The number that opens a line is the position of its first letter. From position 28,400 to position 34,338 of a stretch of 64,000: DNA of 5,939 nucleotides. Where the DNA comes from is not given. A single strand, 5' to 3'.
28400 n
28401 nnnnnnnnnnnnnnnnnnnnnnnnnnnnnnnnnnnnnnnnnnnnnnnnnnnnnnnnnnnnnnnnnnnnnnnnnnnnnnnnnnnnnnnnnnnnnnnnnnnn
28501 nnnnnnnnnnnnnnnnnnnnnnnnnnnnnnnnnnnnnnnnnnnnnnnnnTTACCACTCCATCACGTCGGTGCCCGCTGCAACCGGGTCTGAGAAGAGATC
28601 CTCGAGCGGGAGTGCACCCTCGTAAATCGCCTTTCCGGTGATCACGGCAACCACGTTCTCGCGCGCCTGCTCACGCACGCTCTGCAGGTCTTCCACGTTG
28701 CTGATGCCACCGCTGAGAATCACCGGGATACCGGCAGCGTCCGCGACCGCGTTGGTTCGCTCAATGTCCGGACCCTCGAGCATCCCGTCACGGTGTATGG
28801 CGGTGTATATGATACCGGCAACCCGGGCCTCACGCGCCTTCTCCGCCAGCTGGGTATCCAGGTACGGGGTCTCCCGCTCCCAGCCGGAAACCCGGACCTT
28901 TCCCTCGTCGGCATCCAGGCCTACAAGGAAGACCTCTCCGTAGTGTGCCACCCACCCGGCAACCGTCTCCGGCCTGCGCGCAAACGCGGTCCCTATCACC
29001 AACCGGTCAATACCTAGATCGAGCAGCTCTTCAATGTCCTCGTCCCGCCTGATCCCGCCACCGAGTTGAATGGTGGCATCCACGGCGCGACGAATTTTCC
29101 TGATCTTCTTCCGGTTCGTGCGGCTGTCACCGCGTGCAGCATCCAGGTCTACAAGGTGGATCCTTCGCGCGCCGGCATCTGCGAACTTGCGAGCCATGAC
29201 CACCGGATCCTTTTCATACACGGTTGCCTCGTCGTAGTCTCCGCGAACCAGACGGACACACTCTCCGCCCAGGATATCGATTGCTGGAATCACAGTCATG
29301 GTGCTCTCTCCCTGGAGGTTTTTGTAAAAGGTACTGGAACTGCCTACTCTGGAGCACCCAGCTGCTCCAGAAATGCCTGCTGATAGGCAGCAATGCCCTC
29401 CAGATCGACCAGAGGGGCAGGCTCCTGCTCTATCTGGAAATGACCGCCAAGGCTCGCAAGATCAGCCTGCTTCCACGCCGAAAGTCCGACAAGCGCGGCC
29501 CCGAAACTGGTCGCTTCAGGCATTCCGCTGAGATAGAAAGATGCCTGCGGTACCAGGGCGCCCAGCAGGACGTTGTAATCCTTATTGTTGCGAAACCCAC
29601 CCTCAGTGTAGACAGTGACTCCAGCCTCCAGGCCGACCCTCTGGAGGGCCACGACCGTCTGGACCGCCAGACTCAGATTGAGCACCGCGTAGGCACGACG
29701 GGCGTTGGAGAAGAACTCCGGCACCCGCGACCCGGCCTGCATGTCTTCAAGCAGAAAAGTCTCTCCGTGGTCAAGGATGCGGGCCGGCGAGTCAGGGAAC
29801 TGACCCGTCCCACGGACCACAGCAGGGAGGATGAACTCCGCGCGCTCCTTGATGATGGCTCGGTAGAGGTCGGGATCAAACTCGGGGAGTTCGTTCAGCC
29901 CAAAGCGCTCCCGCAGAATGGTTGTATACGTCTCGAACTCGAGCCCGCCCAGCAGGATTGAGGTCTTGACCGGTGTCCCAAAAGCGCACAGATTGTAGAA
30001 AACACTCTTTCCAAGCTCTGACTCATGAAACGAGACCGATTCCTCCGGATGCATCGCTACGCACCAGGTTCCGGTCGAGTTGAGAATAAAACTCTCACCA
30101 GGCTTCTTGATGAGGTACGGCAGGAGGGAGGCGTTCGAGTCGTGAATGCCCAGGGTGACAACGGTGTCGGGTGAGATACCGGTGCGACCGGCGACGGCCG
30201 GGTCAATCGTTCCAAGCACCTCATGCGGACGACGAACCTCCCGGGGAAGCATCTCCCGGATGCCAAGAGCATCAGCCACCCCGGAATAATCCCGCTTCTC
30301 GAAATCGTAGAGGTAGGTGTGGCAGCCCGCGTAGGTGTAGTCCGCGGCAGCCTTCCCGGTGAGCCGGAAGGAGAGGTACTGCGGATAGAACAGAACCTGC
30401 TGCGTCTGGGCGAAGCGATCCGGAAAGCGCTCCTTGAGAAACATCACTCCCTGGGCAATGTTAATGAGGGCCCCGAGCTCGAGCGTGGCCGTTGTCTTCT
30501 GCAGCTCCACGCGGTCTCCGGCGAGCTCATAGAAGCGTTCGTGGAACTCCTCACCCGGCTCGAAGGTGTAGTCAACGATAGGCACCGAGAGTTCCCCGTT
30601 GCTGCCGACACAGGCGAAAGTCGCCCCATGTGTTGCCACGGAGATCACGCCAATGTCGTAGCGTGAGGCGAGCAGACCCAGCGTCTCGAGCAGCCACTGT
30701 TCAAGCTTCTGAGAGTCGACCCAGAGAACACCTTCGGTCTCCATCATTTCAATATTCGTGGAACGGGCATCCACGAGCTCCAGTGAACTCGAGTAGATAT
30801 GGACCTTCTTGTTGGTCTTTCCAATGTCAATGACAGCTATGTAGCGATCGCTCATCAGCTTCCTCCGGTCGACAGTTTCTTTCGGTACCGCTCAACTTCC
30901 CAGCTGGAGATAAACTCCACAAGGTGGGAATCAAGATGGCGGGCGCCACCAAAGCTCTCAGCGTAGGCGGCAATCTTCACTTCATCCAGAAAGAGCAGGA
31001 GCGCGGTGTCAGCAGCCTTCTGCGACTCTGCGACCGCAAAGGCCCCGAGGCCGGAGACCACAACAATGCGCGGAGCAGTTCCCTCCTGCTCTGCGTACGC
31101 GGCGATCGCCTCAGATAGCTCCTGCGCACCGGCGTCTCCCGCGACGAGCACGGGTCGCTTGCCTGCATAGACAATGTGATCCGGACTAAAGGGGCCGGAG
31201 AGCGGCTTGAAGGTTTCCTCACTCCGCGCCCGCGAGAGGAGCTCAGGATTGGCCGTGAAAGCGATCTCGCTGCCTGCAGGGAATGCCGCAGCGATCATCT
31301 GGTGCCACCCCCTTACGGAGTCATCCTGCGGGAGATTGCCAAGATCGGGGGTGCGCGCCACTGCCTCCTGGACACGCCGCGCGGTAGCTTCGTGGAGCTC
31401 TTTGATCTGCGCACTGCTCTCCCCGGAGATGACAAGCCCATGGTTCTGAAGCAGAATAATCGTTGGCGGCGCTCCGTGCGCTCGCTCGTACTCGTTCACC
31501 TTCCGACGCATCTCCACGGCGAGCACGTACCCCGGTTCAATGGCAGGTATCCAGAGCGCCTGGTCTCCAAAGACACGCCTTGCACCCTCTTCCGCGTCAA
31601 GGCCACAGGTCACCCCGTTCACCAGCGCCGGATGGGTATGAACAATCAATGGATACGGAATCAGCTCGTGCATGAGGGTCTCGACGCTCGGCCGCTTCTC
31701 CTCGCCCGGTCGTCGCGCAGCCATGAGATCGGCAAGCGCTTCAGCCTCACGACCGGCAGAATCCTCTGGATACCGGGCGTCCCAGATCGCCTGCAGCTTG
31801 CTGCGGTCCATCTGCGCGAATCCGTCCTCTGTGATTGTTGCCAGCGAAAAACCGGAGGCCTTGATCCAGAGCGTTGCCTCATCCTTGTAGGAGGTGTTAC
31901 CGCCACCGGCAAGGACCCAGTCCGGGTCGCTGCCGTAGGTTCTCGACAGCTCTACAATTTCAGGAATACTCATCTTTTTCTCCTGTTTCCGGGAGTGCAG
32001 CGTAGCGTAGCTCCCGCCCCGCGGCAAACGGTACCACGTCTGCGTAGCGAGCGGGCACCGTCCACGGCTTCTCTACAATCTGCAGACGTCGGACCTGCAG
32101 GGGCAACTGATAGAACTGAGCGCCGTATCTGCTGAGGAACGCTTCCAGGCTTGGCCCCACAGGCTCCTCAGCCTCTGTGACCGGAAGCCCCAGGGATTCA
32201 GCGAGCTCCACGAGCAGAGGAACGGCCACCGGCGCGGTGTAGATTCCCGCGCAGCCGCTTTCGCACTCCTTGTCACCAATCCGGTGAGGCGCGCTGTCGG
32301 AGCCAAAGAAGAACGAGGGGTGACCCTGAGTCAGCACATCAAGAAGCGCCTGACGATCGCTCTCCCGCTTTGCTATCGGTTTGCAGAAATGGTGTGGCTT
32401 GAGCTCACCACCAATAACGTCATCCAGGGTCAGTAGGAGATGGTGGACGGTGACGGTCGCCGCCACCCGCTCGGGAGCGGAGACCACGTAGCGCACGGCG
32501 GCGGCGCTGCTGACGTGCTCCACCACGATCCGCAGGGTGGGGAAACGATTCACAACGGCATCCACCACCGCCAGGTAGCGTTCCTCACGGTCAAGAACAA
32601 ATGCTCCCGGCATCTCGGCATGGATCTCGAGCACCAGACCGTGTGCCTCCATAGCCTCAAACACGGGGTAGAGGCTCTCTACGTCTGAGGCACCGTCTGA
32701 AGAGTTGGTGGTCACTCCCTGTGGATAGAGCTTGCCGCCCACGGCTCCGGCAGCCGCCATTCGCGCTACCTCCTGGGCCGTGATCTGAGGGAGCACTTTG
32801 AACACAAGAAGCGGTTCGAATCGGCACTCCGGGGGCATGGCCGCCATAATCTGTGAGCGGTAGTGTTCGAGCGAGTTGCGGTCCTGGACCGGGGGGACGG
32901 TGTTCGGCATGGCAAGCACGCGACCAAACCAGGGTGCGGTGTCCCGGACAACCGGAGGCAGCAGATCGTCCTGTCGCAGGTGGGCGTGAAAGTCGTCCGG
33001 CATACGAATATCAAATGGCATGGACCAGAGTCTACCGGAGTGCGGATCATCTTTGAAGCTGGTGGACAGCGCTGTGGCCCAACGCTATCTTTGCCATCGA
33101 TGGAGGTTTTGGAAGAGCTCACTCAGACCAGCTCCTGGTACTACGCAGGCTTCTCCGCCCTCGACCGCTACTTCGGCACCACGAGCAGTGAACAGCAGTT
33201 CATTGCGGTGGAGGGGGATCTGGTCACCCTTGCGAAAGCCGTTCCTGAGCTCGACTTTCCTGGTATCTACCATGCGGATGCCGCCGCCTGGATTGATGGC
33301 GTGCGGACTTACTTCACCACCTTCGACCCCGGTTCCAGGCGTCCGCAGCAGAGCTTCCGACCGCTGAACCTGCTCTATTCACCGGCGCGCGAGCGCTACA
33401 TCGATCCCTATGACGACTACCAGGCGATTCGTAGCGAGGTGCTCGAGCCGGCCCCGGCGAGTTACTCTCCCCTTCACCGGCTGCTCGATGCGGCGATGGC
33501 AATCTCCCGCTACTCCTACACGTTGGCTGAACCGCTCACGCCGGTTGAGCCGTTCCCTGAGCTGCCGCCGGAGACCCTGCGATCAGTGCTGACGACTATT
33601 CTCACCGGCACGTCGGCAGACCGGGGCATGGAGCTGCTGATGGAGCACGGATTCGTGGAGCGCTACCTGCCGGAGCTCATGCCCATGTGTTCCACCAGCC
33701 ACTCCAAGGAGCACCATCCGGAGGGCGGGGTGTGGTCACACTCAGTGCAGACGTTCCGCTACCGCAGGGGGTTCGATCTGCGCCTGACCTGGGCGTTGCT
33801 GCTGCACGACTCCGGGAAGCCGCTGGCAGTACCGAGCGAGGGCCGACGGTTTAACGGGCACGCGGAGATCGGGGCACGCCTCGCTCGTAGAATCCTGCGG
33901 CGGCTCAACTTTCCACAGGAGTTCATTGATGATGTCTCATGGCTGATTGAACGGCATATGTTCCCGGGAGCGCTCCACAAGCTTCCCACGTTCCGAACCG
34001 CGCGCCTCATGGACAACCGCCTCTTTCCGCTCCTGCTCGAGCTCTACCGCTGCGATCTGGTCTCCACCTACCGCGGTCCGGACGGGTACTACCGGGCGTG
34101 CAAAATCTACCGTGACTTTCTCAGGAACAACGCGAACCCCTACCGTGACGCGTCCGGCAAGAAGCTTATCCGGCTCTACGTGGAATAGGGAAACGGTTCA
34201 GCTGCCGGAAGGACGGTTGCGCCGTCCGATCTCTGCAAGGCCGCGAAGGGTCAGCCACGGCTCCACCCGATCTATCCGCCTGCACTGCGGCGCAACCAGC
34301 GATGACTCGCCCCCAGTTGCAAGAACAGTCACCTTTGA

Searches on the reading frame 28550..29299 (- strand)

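Call 40: search_protein_families(library=pfam, proteins=[window:28550-29299:-], max_evalue=0.00001)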
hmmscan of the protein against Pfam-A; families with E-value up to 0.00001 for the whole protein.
window:28550-29299:- (249 aa): 2 families
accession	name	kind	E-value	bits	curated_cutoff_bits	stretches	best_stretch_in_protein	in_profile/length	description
PF00977.27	His_biosynth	-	7.6e-73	245.2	23.6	1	3-230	2-227/228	Histidine biosynthesis protein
PF05690.20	ThiG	-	5.8e-06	26.3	23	0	26-113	127-214/247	Thiazole biosynthesis protein ThiG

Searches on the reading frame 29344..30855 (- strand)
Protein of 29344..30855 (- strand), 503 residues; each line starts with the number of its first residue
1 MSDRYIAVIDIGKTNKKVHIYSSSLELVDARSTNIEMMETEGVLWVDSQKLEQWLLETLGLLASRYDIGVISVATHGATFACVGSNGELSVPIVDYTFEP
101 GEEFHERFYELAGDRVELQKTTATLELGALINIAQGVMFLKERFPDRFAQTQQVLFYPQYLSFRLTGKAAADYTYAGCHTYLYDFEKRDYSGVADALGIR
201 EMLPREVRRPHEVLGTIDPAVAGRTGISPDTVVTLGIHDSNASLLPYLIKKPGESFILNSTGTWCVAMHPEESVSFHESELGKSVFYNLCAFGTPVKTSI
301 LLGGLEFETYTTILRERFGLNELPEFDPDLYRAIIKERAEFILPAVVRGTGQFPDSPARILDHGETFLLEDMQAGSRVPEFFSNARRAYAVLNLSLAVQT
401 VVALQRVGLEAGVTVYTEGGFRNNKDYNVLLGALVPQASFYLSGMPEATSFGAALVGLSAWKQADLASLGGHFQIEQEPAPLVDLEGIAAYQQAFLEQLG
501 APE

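Call 40: search_protein_families(library=pfam, proteins=[window:29344-30855:-], max_evalue=0.00001)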
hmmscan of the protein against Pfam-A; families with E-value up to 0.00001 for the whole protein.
window:29344-30855:- (503 aa): 2 families
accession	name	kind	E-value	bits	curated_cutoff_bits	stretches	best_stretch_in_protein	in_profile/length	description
PF21546.3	FGGY_C_2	-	1.8e-19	70.6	27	1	256-456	4-184/191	Carbohydrate kinase FGGY, C-terminal domain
PF00370.27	FGGY_N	-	5.7e-18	65.8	28.8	1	5-245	1-244/245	FGGY family of carbohydrate kinases, N-terminal domain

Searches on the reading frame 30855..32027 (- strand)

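Call 84: search_protein_families(library=pfam, proteins=[window:30855-32027:-], max_evalue=0.00001)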
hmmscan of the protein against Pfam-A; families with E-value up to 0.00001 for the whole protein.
window:30855-32027:- (390 aa): 1 family
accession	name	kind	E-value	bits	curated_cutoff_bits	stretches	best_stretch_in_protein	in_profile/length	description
PF00596.27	Aldolase_II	-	1.3e-19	71.2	22.2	1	23-217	2-177/183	Class II Aldolase and Adducin N-terminal domain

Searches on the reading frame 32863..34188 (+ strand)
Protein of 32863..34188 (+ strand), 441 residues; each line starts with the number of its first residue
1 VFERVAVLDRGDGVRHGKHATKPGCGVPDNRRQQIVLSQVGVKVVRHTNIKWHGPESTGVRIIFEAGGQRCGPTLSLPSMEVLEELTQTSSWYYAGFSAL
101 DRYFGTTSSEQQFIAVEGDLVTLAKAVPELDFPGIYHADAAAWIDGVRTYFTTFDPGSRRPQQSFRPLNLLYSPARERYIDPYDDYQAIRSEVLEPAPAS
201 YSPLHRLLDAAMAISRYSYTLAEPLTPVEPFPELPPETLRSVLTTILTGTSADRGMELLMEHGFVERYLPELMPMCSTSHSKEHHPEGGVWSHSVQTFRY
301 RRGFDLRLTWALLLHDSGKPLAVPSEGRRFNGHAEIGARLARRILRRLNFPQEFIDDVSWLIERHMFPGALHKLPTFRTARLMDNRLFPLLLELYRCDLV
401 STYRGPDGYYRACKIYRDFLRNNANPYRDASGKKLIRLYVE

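Call 84: search_protein_families(library=pfam, proteins=[window:32863-34188:+], max_evalue=0.00001)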
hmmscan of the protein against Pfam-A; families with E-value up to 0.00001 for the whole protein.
window:32863-34188:+ (441 aa): 1 family
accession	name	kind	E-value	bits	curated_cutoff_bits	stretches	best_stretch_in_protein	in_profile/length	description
PF01966.28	HD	-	6.6e-08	33.3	22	1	293-370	4-90/116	HD domain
